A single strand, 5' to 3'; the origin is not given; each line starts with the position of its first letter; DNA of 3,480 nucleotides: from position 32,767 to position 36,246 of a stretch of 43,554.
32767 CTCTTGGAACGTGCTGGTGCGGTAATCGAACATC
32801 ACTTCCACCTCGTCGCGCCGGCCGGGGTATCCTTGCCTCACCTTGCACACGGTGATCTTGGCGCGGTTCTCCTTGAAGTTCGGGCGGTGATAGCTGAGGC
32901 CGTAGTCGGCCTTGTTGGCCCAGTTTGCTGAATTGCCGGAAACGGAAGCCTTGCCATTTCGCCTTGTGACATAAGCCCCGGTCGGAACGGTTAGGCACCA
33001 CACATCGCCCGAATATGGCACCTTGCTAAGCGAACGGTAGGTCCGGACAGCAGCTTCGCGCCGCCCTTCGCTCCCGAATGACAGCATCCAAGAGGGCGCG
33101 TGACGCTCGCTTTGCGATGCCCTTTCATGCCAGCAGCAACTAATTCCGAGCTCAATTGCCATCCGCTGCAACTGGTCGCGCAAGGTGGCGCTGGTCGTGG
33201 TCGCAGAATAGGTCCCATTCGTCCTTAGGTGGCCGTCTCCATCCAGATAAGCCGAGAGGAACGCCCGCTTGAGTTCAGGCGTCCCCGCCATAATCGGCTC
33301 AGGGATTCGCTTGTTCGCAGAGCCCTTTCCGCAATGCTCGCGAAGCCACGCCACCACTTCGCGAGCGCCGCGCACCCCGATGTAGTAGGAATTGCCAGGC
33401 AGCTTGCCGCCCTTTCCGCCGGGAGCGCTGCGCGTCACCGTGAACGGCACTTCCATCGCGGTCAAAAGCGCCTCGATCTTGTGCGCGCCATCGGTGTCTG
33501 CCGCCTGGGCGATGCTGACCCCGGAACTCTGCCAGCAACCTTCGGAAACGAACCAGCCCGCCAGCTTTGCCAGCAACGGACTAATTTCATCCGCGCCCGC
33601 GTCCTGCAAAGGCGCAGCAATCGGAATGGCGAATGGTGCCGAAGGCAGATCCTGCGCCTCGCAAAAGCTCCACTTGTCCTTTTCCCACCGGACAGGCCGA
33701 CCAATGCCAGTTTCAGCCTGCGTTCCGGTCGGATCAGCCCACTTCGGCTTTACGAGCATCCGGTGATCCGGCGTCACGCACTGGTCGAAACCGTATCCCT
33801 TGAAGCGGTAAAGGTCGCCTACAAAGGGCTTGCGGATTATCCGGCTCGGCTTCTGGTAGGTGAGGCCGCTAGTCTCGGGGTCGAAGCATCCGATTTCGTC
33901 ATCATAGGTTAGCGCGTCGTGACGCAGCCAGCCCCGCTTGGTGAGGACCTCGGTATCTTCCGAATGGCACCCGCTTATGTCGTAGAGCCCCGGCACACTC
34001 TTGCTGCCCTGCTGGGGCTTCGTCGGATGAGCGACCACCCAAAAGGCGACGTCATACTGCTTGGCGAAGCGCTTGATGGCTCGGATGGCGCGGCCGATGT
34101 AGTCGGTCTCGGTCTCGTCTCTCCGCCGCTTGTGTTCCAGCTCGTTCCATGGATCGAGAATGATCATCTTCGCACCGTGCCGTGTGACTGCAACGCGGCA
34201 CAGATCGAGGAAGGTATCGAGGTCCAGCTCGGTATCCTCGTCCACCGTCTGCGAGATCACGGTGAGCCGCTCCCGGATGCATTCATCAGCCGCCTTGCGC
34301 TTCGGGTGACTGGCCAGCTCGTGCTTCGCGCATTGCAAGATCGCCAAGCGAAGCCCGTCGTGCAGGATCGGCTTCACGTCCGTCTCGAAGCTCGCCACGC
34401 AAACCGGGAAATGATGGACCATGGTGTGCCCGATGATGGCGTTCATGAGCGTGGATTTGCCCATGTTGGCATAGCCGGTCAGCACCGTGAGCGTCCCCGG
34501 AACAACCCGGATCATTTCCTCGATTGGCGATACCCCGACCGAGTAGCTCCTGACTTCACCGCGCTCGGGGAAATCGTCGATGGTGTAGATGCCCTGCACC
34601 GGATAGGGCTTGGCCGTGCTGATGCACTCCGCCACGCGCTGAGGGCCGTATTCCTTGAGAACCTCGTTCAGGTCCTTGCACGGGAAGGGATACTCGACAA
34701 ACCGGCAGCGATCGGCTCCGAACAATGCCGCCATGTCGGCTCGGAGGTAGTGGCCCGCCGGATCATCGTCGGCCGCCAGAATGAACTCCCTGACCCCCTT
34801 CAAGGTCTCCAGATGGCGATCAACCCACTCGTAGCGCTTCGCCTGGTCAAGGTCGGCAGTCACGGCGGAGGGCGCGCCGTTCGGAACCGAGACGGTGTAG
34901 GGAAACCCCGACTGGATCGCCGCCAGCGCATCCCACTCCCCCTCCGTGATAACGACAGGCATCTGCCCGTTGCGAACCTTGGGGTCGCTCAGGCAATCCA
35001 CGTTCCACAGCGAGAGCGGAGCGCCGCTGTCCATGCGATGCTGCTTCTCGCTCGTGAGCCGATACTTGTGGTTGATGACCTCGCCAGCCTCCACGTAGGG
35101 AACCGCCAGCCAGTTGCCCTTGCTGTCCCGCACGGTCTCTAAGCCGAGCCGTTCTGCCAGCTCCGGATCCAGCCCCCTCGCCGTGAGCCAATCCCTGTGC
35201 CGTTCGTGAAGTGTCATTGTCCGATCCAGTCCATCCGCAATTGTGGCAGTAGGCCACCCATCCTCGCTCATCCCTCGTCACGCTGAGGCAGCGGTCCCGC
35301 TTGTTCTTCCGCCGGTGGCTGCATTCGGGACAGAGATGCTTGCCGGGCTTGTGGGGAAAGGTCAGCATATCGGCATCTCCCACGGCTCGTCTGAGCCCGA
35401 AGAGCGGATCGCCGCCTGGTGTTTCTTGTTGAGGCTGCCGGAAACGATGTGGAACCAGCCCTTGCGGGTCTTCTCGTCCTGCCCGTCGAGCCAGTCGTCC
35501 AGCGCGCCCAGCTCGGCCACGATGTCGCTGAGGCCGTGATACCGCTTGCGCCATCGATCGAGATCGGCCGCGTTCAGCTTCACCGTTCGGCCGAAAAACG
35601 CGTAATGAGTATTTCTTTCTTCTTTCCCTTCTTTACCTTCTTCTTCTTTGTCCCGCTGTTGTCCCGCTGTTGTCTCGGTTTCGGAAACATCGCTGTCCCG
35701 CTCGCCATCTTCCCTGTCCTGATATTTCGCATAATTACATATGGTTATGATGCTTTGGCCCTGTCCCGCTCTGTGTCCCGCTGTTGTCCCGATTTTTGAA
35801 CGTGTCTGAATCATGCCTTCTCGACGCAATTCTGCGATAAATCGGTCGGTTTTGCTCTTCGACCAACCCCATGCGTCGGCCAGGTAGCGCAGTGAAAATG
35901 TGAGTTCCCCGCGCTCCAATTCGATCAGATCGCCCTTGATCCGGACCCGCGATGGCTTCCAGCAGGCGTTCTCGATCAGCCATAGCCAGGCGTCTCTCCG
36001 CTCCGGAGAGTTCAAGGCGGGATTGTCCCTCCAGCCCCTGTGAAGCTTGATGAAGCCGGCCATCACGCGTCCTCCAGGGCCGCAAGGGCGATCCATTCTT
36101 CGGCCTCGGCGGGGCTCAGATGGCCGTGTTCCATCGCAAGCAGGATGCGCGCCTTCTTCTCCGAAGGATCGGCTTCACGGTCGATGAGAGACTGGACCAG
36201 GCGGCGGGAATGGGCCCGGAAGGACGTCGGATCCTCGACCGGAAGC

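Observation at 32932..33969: Full-size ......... intein splitting the helicase motif of the phage primase-helicase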

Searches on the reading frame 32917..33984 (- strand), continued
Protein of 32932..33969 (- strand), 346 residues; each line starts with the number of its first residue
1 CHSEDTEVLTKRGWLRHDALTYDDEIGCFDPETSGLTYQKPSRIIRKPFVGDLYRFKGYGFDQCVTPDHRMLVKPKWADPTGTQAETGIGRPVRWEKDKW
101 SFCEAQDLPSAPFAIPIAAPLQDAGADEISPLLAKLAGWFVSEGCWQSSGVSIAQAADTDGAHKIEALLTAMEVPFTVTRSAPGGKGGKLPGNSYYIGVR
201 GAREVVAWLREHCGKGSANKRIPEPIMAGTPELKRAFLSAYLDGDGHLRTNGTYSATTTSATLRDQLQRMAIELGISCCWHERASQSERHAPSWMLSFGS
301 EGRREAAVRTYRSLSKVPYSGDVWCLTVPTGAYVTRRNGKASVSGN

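Call 40: fold_search(model_id=the predicted structure, library=pdb)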
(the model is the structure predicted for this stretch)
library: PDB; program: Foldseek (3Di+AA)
matches with E <= 10: 625; with E <= 0.001: 54
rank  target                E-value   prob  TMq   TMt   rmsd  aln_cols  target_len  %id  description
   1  7qsu                  5.2e-17  1.00  0.63  0.62   5.3       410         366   14  Crystal structure of homing endonuclease-associated TliVMA intein (C1A, d333-339) (released 2022-03-30)
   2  1ef0_A                1.1e-16  1.00  0.63  0.54   6.6       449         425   11  CRYSTAL STRUCTURE OF PI-SCEI MINIPRECURSOR (released 2000-06-07)
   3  1vde_A                2.1e-16  1.00  0.60  0.52   6.6       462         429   12  PI-SCEI, A HOMING ENDONUCLEASE WITH PROTEIN SPLICING ACTIVITY (released 1998-04-08)
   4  1vde_B                2.8e-16  1.00  0.58  0.50   7.2       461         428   11  PI-SCEI, A HOMING ENDONUCLEASE WITH PROTEIN SPLICING ACTIVITY (released 1998-04-08)
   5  1jva_B                1.5e-15  1.00  0.64  0.55   6.7       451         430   10  CRYSTAL STRUCTURE OF THE VMA1-DERIVED ENDONUCLEASE BEARING THE N AND C EXTEIN PROPEPTIDES (released 2002-08-29)
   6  7qss                  2.6e-15  1.00  0.60  0.51   6.9       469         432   12  Crystal structure of homing endonuclease-associated TliVMA intein (C1A) (released 2022-03-30)
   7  1jva_A                1.7e-14  1.00  0.60  0.52   7.3       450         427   10  CRYSTAL STRUCTURE OF THE VMA1-DERIVED ENDONUCLEASE BEARING THE N AND C EXTEIN PROPEPTIDES (released 2002-08-29)
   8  1lws_A                4.9e-14  1.00  0.62  0.53   6.8       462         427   10  Crystal structure of the intein homing endonuclease PI-SceI bound to its recognition sequence (released 2002-09-27)
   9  1dfa                  9.3e-14  1.00  0.56  0.50   8.2       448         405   12  CRYSTAL STRUCTURE OF PI-SCEI IN C2 SPACE GROUP (released 1999-12-08)
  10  1lwt_A                4.0e-13  1.00  0.63  0.52   6.6       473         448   11  Crystal structure of the intein homing endonuclease PI-SceI bound to its substrate DNA (Ca2+ free) (released 2002-09-27)
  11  1um2_B                6.8e-13  1.00  0.64  0.55   6.0       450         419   10  Crystal Structure of the Vma1-Derived Endonuclease with the Ligated Extein Segment (released 2004-09-22)
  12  7qst                  9.1e-13  1.00  0.58  0.57   7.7       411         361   13  Crystal structure of homing endonuclease-associated PhoVMA intein (C1A) (released 2022-03-30)
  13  1um2_A                3.3e-12  1.00  0.60  0.53   7.1       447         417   10  Crystal Structure of the Vma1-Derived Endonuclease with the Ligated Extein Segment (released 2004-09-22)
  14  1dq3                  4.2e-12  1.00  0.61  0.50   6.6       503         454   12  CRYSTAL STRUCTURE OF AN ARCHAEAL INTEIN-ENCODED HOMING ENDONUCLEASE PI-PFUI (released 2000-07-05)
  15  1ef0_B                5.3e-12  1.00  0.60  0.55   6.6       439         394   10  CRYSTAL STRUCTURE OF PI-SCEI MINIPRECURSOR (released 2000-06-07)
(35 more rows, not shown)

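Call 63: search_protein_representatives(protein=window:32932-33969:-)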
Query: 346 residues. Proteins with E-value up to 0.001 (for the whole library): 10209; up to 1e-10: 3837; up to 1e-30: 201. The best 150 are listed.
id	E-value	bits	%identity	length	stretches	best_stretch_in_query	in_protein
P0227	2.5e-141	487.5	61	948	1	1-346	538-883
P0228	4.9e-122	424.0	57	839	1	1-346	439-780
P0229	6.8e-120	416.9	56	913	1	1-346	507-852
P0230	3.1e-101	355.6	51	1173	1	1-346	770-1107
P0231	3.7e-95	335.6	48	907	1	1-346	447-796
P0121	3.4e-93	329.1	47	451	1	1-346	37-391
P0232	4.8e-92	325.3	48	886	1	1-346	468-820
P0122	1.8e-89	316.9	56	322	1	93-346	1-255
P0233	7.6e-89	314.8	48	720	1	1-346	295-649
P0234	3.3e-88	312.7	47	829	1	1-346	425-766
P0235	6.5e-88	311.7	46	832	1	1-340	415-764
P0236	3.3e-87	309.4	35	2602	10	132-287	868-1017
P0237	3.3e-87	309.4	48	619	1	1-346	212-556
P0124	1.1e-85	304.5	46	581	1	1-346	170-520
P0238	1.8e-81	290.5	44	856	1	1-346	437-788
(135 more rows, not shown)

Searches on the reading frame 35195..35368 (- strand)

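Call 66: search_protein_families(library=pfam, proteins=[window:35195-35368:-], max_evalue=1)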
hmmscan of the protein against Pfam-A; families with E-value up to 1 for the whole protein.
seq(58 aa): 7 families
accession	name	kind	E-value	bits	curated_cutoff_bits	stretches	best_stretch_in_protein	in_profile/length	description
PF13240.11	Zn_Ribbon_1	-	0.01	16.1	25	1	40-52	1-13/23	zinc-ribbon domain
PF08271.17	Zn_Ribbon_TF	-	0.076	13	29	0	13-45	3-26/43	TFIIB zinc-binding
PF23550.1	zf_Tbcl_Rhp7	-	0.094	12.7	27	0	5-21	22-38/39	DNA repair protein rhp7 treble clef domain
PF23548.1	Zn_ribbon_FGT1_2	-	0.11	12.6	27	1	1-17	11-27/35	FORGETTER1 second zinc ribbon domain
PF10083.14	DUF2321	-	0.13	12.3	24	1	12-45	39-74/157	Uncharacterized protein conserved in bacteria (DUF2321)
PF09297.16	Zn_ribbon_NUD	-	0.32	11.2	24.8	1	32-45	15-28/32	NADH pyrophosphatase zinc ribbon domain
PF12773.13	DZR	-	0.51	11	27.3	0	6-45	8-45/45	Double zinc ribbon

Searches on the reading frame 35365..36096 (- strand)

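Call 46: search_protein_families(library=phrogs, proteins=[window:35365-36096:-], max_evalue=0.00001)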
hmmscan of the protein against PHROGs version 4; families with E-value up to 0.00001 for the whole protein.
window:35365-36096:- (244 aa): 6 families
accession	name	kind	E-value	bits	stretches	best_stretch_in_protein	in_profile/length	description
phrog_2514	-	DNA, RNA and nucleotide metabolism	1.7e-23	84.3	1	12-162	2-147/270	DnaD-like helicase loader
phrog_35955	-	unknown function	2.9e-23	83.7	1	13-155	2-139/285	-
phrog_27581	-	unknown function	7.3e-16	59.6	1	14-164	27-177/216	-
phrog_186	-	DNA, RNA and nucleotide metabolism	5.7e-12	46.9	1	13-152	20-134/308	DnaD-like helicase loader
phrog_7498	-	DNA, RNA and nucleotide metabolism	8.1e-09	36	1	13-162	5-141/296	DnaD-like helicase loader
phrog_17247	-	unknown function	1.1e-06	29.2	0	163-232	200-265/295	-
